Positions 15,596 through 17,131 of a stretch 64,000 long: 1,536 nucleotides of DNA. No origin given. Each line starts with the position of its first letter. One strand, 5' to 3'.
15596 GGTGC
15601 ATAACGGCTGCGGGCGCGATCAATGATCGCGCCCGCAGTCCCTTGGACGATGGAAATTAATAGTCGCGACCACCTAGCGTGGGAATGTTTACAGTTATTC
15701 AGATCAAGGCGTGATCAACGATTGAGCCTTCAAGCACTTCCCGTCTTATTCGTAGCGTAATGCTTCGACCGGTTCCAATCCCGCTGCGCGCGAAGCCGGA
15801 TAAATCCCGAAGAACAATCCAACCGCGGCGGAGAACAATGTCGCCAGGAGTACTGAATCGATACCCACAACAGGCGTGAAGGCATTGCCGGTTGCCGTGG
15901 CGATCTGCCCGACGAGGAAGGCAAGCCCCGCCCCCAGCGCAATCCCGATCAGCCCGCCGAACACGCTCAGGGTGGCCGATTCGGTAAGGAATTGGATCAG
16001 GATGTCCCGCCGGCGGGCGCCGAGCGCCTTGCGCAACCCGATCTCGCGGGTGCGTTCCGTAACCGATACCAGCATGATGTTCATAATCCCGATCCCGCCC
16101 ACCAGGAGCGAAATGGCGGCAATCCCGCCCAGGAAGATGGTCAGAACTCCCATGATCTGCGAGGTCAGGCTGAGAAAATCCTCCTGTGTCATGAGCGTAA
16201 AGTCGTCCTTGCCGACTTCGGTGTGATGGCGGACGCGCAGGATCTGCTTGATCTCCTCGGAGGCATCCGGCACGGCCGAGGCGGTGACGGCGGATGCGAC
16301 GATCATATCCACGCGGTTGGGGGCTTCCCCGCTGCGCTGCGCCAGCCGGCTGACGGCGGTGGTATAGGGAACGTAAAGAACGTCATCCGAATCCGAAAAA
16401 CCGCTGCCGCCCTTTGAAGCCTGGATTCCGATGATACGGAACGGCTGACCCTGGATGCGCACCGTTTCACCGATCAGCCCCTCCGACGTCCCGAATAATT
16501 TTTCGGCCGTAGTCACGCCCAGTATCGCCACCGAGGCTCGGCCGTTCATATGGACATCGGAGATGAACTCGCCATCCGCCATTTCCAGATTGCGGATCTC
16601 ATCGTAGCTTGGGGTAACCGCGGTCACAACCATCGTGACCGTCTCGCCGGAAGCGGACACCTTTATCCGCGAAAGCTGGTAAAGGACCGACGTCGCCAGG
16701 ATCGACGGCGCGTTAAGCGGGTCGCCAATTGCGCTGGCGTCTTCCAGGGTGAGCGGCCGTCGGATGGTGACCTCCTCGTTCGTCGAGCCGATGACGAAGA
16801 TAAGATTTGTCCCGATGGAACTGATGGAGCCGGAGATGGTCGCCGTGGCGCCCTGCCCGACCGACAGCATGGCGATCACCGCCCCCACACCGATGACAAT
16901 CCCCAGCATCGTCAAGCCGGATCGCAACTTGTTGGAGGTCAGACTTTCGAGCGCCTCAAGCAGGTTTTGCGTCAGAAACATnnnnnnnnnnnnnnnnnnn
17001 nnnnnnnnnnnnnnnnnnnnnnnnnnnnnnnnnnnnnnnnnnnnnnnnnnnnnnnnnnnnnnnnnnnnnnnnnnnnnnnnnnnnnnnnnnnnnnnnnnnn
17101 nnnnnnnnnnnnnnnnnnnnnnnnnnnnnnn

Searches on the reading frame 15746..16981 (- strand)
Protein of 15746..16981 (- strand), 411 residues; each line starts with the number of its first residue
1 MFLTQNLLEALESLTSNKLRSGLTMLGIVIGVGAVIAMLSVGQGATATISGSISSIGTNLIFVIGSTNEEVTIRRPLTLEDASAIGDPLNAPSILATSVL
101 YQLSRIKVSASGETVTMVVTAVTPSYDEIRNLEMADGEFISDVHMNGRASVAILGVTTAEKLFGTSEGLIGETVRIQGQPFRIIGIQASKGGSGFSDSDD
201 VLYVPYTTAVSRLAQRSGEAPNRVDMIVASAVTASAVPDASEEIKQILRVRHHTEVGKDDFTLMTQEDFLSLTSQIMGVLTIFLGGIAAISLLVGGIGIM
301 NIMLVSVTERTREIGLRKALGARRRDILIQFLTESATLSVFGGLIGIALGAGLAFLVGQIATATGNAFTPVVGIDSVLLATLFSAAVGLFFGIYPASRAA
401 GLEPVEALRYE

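Call 50: search_protein_families(library=pfam, proteins=[window:15746-16981:-], max_evalue=0.00001)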
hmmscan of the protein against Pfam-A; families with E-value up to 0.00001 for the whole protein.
window:15746-16981:- (411 aa): 2 families
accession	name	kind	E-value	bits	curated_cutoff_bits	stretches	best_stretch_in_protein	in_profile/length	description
PF12704.14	MacB_PCD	-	8.2e-41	141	27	1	21-246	1-206/207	MacB-like periplasmic core domain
PF02687.27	FtsX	-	3.7e-21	75.8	25.5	1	287-404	3-120/120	FtsX-like permease C-terminal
